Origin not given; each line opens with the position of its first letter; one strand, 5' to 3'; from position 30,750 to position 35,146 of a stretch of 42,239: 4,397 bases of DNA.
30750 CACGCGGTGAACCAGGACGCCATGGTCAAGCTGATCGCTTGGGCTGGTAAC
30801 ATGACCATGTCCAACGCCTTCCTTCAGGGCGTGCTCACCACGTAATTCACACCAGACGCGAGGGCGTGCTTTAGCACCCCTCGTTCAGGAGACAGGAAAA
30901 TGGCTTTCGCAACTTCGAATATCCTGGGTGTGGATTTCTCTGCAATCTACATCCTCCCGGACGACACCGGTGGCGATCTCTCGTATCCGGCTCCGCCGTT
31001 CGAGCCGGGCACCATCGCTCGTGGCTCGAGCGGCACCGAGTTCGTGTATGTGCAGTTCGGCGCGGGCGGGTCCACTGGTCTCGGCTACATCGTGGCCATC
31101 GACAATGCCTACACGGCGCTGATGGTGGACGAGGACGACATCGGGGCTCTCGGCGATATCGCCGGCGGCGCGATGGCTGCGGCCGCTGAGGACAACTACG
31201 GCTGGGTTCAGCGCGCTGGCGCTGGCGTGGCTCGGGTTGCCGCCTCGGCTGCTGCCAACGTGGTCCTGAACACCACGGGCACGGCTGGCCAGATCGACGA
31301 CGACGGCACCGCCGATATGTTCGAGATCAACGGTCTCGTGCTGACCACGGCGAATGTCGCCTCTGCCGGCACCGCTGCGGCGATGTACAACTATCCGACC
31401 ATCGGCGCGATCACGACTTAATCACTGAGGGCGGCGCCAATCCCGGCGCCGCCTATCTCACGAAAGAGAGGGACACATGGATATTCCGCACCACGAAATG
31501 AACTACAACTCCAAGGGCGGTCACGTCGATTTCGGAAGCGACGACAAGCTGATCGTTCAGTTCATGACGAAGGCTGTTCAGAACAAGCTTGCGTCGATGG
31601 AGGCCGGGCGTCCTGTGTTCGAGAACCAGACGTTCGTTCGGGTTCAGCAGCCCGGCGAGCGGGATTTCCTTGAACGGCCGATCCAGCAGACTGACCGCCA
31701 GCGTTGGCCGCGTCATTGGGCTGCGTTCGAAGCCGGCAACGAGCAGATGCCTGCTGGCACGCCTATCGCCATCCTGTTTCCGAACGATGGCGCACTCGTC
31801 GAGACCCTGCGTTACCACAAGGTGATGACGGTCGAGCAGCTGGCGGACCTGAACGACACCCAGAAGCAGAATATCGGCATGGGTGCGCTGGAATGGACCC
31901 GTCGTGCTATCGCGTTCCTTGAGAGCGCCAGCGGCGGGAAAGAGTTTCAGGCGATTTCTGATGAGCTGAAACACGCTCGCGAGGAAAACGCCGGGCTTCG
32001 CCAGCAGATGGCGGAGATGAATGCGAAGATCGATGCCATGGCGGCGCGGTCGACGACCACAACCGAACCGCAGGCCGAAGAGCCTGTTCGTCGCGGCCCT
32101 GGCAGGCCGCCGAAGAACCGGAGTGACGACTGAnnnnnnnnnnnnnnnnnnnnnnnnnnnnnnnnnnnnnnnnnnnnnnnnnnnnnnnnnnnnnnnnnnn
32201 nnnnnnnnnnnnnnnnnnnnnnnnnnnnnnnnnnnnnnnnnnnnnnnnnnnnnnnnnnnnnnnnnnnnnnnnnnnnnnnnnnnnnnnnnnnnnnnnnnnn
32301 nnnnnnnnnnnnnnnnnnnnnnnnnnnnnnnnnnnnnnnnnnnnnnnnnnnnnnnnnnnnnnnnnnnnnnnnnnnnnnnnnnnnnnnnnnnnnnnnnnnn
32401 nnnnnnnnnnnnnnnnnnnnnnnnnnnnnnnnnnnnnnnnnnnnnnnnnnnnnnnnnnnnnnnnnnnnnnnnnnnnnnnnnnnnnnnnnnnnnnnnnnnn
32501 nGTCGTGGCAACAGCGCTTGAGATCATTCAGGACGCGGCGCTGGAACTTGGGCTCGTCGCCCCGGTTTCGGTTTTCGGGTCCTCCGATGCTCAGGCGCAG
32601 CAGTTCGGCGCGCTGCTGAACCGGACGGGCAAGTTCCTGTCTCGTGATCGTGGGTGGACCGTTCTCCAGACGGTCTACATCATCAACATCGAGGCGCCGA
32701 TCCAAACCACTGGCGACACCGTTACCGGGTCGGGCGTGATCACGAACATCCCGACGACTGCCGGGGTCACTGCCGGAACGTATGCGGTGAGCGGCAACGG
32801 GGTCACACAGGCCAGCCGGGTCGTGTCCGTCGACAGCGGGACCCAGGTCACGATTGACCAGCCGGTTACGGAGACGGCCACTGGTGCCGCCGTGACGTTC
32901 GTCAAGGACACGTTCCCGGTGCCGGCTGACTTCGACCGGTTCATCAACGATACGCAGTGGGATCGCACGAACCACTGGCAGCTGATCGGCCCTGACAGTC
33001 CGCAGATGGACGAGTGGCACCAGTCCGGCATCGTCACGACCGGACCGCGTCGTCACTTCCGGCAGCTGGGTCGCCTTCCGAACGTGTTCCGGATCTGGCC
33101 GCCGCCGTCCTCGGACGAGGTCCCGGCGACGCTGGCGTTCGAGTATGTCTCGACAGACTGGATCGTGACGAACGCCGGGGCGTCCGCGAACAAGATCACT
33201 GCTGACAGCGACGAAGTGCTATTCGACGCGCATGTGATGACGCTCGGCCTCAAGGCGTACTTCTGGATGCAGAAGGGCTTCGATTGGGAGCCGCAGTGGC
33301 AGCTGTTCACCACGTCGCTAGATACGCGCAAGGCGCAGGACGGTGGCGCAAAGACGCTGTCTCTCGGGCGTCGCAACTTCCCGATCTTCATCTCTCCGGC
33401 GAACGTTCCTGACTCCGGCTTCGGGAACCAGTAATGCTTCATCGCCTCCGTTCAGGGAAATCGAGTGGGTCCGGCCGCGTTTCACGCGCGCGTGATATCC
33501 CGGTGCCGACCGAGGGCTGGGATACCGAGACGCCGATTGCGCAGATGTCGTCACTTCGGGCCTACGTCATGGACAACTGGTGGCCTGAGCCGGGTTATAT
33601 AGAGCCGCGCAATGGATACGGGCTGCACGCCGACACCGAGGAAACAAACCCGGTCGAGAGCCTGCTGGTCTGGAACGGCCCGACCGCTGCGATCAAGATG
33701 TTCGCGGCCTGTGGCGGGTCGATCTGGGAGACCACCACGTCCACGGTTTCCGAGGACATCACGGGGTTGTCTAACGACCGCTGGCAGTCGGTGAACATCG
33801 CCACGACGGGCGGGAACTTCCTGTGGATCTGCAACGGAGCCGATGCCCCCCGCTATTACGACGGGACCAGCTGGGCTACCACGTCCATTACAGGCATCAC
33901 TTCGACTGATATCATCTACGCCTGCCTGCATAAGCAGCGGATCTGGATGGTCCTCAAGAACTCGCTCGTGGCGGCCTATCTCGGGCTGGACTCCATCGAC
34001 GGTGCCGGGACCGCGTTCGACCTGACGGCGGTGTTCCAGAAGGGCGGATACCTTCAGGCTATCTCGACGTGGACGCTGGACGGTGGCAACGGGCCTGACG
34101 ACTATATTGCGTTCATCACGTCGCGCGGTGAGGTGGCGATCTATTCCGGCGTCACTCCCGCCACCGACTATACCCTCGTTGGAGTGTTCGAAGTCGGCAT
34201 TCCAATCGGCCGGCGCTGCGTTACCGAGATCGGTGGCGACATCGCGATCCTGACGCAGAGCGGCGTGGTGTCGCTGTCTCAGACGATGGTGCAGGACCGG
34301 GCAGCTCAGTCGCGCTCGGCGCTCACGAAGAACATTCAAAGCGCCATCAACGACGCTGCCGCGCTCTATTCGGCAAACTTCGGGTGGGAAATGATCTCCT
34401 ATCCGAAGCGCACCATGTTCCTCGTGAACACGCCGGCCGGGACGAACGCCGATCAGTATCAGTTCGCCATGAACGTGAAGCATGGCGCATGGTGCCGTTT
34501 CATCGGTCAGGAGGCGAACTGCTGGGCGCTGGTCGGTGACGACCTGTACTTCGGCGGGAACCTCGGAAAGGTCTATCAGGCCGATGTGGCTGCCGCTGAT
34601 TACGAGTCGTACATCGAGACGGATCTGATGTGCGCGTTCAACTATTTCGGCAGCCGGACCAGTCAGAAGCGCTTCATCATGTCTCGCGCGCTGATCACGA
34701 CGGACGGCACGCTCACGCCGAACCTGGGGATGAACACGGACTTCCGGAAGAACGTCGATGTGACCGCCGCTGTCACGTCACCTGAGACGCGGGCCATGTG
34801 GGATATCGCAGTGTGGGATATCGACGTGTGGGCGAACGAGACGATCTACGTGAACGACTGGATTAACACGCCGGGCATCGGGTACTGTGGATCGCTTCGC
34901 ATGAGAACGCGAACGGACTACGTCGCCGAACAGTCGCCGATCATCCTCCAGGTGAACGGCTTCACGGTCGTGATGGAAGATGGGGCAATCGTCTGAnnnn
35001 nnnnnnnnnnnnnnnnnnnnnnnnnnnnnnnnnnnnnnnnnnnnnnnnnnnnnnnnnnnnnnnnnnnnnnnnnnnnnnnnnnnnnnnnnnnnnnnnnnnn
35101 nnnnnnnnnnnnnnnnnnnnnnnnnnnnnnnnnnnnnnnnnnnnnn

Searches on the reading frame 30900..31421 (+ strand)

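Call 67: search_protein_families(library=phrogs, proteins=[window:30900-31421:+], max_evalue=0.001)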
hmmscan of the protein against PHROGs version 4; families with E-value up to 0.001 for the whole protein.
window:30900-31421:+ (173 aa): 1 family
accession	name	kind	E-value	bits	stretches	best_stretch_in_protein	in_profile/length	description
phrog_29386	-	head and packaging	4e-05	24.5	1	45-162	50-169/191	virion structural protein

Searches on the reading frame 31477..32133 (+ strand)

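Call 67: search_protein_families(library=phrogs, proteins=[window:31477-32133:+], max_evalue=0.001)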
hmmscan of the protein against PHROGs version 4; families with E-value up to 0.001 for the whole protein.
window:31477-32133:+ (218 aa): 1 family
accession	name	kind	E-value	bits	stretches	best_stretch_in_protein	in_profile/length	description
phrog_20268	-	unknown function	7.7e-23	82.4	1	24-216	13-215/227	-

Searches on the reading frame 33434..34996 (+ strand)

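Call 67: search_protein_families(library=phrogs, proteins=[window:33434-34996:+], max_evalue=0.001)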
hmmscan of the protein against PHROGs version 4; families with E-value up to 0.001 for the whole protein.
window:33434-34996:+ (520 aa): 2 families
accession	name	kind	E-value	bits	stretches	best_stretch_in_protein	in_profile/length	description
phrog_5107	-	lysis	9.2e-111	371.8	1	16-496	3-514/533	amidase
phrog_3287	-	head and packaging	2.2e-06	27.8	1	26-145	11-132/524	virion structural protein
